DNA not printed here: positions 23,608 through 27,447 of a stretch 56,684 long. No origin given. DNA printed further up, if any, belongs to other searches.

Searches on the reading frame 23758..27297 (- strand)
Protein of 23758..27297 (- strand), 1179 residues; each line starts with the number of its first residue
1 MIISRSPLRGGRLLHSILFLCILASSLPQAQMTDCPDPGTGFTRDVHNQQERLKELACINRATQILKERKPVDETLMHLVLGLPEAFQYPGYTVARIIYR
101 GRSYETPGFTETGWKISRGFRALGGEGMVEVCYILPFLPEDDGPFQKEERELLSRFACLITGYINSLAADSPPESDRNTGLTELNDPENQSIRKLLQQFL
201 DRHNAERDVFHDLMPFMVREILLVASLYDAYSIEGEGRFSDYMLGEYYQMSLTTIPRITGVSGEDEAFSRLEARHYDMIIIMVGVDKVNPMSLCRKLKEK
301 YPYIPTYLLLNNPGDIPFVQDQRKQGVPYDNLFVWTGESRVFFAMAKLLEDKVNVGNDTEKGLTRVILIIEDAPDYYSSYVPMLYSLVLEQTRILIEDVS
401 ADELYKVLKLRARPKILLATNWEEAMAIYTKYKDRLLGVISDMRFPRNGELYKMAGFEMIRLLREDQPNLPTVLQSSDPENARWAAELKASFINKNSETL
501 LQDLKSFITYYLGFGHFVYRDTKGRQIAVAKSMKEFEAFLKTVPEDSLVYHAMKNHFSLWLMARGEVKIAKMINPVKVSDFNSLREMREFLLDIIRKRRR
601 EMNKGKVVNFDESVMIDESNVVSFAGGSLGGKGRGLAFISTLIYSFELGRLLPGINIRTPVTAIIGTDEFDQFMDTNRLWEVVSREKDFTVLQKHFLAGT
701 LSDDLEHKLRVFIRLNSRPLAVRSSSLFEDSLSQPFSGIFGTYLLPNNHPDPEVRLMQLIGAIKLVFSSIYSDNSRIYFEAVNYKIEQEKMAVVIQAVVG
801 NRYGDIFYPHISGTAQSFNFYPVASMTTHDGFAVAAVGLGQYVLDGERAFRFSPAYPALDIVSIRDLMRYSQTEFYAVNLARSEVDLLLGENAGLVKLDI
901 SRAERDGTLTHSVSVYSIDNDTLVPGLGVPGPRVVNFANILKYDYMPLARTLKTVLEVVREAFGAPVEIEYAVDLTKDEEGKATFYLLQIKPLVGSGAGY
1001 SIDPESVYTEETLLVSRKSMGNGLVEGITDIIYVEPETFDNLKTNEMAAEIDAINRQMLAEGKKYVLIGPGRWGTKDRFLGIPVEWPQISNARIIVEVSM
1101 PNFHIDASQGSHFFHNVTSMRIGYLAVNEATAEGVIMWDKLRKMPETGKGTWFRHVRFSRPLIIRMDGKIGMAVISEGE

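Call 84: search_protein_families(library=pfam, proteins=[window:23758-27297:-], max_evalue=0.001)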
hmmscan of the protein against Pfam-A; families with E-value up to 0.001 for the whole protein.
window:23758-27297:- (1179 aa): 3 families
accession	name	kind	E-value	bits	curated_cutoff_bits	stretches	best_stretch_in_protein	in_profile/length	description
PF01326.24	PPDK_N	-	1.3e-33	117.1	27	1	628-994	3-310/328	Pyruvate phosphate dikinase, AMP/ATP-binding domain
PF19027.5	DUF5752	-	1.2e-05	25.2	23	1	530-622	20-126/208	Family of unknown function (DUF5752)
PF00072.30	Response_reg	-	7.7e-05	23.3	30.2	0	403-488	13-91/111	Response regulator receiver domain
